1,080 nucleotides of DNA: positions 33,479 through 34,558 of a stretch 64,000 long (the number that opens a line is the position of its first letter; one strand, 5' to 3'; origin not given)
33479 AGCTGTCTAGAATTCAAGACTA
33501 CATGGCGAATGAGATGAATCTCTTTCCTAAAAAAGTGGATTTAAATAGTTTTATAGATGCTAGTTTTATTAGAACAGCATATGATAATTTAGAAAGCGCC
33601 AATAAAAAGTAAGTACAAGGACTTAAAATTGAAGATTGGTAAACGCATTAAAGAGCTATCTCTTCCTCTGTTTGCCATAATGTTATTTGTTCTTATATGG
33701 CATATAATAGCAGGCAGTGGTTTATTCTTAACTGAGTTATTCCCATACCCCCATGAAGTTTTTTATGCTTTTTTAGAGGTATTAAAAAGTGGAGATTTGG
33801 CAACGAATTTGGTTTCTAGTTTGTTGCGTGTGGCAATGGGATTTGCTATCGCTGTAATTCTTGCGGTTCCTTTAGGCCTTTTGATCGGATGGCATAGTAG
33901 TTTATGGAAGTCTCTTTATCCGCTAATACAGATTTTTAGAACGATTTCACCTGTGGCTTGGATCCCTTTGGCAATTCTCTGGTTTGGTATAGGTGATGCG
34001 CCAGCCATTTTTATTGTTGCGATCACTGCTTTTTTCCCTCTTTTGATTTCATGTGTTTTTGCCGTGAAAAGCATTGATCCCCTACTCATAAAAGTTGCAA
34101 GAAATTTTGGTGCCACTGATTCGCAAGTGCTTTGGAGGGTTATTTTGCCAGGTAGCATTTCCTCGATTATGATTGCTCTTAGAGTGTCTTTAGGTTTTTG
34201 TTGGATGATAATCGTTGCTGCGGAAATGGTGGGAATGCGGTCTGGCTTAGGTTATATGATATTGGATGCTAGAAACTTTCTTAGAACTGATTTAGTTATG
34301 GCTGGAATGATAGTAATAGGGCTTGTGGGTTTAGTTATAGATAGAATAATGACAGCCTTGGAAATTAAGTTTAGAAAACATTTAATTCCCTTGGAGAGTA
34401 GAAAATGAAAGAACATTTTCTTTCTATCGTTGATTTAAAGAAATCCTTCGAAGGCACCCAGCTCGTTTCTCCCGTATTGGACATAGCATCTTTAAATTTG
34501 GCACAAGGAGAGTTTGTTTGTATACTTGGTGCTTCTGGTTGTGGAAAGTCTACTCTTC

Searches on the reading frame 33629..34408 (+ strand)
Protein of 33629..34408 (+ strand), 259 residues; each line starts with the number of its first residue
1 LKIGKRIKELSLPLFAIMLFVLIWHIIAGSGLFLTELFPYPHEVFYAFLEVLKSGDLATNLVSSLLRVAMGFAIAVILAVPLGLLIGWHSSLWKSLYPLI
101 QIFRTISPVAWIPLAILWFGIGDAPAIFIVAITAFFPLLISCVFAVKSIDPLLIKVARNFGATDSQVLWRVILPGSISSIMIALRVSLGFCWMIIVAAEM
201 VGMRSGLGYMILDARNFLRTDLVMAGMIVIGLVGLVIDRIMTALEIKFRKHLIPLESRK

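Call 28: search_protein_families(library=pfam, proteins=[window:33629-34408:+], max_evalue=0.001)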
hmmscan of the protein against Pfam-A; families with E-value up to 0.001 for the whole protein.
window:33629-34408:+ (259 aa): 1 family
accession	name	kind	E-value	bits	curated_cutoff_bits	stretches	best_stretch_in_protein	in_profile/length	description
PF00528.27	BPD_transp_1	-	3.4e-24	86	26.4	1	79-249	1-183/184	Binding-protein-dependent transport system inner membrane component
